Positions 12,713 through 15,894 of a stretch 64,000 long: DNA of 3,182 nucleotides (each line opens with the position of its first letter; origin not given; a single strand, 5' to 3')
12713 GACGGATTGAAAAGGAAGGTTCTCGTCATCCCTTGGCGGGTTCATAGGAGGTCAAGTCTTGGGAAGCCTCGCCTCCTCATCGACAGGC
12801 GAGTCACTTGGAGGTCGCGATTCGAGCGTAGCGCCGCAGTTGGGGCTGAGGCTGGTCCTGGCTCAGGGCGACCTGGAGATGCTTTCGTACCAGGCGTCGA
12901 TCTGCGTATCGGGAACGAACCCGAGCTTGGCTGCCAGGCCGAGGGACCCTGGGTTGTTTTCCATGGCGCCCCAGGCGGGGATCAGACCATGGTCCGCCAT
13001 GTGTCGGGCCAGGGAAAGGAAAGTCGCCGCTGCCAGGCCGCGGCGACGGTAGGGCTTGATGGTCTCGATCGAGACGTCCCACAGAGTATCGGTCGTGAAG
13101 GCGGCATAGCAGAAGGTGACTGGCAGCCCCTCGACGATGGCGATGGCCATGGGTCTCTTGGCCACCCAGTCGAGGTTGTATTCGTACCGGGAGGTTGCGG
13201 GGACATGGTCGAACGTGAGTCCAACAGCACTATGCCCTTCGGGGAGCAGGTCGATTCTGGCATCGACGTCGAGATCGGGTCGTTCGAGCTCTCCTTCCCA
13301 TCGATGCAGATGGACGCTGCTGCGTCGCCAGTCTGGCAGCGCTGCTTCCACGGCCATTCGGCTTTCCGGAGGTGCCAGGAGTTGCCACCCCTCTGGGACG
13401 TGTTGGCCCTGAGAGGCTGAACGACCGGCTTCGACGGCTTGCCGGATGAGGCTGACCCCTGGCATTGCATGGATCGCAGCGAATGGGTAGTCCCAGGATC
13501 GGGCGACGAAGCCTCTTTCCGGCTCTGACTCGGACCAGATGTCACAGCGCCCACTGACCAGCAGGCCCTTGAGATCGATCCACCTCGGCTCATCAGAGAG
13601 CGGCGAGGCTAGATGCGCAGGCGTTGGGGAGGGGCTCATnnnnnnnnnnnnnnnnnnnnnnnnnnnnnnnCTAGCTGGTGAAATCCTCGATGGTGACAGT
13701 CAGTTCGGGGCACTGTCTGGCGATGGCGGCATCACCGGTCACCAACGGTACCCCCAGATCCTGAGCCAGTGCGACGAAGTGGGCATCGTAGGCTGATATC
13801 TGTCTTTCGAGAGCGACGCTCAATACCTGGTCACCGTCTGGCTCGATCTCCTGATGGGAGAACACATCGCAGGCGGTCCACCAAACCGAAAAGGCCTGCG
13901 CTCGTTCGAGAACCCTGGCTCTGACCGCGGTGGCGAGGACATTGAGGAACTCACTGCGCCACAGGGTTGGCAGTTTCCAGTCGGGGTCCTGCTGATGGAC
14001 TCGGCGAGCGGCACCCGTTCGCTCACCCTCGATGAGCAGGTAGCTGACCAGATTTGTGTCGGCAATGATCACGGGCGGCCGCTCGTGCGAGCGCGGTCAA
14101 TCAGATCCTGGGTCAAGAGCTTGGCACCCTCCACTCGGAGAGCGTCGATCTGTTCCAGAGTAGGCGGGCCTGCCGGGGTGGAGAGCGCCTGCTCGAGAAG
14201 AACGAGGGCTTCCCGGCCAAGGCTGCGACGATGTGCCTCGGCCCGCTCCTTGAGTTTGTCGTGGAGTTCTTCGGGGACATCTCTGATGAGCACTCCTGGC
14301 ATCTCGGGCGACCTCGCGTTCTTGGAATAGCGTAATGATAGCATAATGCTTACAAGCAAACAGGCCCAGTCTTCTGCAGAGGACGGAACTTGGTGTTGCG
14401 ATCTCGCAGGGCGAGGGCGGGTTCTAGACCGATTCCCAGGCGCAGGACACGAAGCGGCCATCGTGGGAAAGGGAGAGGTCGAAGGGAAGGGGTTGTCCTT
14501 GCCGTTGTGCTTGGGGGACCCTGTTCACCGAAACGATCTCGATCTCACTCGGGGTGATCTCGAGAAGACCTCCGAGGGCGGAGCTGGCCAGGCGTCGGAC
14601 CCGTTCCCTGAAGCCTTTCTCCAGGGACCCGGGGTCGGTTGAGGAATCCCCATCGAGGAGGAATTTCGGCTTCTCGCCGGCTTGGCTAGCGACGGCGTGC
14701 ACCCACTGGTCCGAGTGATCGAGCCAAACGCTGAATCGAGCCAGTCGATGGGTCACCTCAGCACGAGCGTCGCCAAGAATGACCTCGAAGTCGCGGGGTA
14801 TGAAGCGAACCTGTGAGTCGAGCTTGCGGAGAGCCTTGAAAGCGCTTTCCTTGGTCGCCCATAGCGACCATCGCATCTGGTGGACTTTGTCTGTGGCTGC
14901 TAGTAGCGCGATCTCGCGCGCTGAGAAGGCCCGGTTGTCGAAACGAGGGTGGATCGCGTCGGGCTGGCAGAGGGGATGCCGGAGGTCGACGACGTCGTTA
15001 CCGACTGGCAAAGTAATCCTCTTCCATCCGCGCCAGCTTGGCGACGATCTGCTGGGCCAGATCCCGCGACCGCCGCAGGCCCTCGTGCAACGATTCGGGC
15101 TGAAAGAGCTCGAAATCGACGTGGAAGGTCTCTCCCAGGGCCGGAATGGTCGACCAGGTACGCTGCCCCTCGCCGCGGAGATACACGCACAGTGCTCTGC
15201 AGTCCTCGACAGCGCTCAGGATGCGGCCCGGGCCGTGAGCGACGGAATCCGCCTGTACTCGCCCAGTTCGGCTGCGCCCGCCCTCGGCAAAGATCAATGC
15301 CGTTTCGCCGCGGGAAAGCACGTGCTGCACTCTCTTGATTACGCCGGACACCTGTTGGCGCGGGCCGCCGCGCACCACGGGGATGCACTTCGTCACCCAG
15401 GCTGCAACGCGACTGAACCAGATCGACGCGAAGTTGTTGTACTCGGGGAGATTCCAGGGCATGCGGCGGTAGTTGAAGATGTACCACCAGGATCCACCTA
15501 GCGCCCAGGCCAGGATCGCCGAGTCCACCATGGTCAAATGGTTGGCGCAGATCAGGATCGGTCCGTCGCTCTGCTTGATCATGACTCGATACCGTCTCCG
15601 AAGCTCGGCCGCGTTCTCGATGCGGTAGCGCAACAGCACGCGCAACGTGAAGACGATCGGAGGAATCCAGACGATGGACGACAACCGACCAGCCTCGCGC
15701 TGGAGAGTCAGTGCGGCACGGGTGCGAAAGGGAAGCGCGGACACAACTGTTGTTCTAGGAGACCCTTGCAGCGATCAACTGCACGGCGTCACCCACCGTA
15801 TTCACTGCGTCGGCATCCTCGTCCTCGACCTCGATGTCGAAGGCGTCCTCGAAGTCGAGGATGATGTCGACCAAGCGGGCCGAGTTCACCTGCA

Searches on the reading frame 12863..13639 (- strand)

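Call 50: search_protein_families(library=pfam, proteins=[window:12863-13639:-], max_evalue=0.001)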
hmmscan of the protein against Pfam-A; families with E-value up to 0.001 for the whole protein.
window:12863-13639:- (258 aa): 2 families
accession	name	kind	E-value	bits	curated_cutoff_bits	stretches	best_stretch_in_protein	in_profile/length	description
PF12746.13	GNAT_acetyltran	-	8e-11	42.5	26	1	171-245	166-238/243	GNAT acetyltransferase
PF00583.31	Acetyltransf_1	-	4.9e-05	24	20.7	1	165-241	37-116/116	Acetyltransferase (GNAT) family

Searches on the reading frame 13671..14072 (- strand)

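Call 115: search_protein_families(library=pfam, proteins=[window:13671-14072:-], max_evalue=0.001)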
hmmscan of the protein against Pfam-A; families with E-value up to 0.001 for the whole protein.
window:13671-14072:- (133 aa): 1 family
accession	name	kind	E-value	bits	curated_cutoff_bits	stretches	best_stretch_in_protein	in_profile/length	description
PF01850.27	PIN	-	7.5e-08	33.4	23.6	1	2-119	1-116/120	PIN domain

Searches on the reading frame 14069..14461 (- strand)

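Call 115: search_protein_families(library=pfam, proteins=[window:14069-14461:-], max_evalue=0.001)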
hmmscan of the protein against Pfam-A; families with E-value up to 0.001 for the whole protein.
window:14069-14461:- (130 aa): 2 families
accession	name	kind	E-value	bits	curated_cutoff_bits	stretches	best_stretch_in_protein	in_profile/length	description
PF22513.2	FitA-like_RHH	-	1.2e-10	41.6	27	1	57-93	3-39/39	Antitoxin FitA-like, ribbon-helix-helix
PF03869.20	Arc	-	6.5e-07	29.5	20.4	1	62-96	11-45/50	Arc-like DNA binding domain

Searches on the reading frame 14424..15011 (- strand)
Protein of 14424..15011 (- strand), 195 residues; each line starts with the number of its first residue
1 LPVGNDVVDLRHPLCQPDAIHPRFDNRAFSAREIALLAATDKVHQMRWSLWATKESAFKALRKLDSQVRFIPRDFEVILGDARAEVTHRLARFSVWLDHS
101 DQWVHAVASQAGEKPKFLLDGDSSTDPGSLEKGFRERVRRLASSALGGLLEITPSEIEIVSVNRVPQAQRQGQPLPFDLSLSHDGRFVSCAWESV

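Call 115: search_protein_families(library=pfam, proteins=[window:14424-15011:-], max_evalue=0.001)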
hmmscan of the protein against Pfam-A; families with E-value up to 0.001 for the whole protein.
window:14424-15011:- (195 aa): 1 family
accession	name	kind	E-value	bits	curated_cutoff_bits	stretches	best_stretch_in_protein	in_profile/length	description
PF01648.25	ACPS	-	8.8e-11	42.3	25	1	2-107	1-110/111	4'-phosphopantetheinyl transferase superfamily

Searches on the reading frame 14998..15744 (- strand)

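Call 115: search_protein_families(library=pfam, proteins=[window:14998-15744:-], max_evalue=0.001)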
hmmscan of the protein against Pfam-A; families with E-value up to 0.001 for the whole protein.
window:14998-15744:- (248 aa): 1 family
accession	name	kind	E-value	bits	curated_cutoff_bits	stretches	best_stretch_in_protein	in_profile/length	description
PF01553.26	Acyltransferase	-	2.9e-11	43.7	23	1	58-163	11-108/132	Acyltransferase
